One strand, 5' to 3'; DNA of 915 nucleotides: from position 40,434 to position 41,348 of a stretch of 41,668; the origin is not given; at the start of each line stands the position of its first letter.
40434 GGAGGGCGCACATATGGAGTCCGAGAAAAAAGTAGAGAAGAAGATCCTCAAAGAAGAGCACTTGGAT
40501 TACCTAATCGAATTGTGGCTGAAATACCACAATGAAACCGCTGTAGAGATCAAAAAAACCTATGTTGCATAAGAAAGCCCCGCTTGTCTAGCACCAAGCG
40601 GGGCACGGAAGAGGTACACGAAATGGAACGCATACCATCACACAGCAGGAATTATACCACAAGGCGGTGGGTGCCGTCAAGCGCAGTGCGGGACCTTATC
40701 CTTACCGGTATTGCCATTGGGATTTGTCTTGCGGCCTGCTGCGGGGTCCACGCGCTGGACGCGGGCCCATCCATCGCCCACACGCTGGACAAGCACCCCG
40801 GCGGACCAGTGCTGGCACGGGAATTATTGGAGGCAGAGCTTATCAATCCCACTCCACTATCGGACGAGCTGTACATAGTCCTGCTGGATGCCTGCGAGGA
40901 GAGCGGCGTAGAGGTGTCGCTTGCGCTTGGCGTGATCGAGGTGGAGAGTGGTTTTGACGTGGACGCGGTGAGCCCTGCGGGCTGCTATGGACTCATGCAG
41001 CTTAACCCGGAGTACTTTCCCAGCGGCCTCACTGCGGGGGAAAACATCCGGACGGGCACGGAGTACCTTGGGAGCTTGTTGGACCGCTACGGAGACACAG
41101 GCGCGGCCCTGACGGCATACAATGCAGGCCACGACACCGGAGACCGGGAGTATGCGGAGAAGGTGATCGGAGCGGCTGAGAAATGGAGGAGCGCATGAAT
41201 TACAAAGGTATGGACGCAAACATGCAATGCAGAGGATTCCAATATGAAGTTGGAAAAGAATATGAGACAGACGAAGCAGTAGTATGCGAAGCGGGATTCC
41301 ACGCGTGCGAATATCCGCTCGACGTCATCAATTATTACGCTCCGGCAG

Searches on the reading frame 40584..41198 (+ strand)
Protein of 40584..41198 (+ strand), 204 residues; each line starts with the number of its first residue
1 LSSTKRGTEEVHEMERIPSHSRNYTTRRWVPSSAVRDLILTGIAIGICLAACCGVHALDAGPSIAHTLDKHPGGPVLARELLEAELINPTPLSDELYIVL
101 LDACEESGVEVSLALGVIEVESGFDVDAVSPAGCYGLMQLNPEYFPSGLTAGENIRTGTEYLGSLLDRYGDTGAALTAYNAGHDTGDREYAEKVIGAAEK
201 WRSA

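Call 90: search_protein_families(library=pfam, proteins=[window:40584-41198:+], max_evalue=0.01)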
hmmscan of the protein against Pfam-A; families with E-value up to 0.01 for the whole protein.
window:40584-41198:+ (204 aa): 2 families
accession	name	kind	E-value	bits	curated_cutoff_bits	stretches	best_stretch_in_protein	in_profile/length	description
PF01464.25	SLT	-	6.3e-17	61.7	21.3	1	105-189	8-104/117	Transglycosylase SLT domain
PF18013.6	Phage_lysozyme2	-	0.0061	17.2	28.2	1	108-143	17-56/140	Phage tail lysozyme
